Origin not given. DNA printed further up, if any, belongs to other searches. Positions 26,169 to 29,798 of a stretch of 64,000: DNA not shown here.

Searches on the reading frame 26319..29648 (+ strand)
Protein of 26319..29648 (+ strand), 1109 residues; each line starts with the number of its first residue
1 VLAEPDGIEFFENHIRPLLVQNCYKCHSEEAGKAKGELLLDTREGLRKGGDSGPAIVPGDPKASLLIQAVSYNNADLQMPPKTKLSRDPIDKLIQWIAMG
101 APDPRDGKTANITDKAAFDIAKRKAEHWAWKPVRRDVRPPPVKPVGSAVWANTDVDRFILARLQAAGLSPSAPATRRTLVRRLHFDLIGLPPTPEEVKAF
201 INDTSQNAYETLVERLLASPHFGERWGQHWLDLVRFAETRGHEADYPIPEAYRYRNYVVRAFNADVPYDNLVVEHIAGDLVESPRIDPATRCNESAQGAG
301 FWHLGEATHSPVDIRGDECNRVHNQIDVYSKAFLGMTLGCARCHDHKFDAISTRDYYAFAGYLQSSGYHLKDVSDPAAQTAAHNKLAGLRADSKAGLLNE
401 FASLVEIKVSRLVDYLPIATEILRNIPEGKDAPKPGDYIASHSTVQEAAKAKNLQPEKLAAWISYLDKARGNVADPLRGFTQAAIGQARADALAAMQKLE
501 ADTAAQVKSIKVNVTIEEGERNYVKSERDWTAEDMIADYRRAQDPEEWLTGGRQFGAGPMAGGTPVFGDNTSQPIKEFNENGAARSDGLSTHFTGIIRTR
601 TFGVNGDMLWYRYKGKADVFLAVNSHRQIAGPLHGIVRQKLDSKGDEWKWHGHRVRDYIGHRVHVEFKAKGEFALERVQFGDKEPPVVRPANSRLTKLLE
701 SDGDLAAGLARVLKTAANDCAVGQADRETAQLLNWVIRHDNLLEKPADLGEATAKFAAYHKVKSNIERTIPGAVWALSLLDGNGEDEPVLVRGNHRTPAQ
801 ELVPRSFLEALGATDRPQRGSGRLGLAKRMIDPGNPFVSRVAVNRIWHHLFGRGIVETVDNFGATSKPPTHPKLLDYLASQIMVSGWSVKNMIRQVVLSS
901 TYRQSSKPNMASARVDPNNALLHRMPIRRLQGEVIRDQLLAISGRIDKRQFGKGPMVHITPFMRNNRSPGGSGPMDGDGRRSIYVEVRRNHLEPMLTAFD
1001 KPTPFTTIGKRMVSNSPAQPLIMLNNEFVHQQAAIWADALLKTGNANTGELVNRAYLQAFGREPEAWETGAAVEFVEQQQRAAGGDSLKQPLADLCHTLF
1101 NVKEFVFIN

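Call 56: search_protein_families(library=pfam, max_evalue=0.00001, proteins=[window:26319-29648:+])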
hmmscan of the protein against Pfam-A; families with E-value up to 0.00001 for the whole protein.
window:26319-29648:+ (1109 aa): 3 families
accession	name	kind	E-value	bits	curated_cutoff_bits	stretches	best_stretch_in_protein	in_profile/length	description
PF07587.16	PSD1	-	4.3e-80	269.1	28.5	1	822-1075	1-243/244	Protein of unknown function (DUF1553)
PF07583.16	PSCyt2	-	8e-78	261.6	29.8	1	155-366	2-207/209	Protein of unknown function (DUF1549)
PF07635.16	PSCyt1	-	1.7e-17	64.2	22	1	23-82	1-58/59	Planctomycete cytochrome C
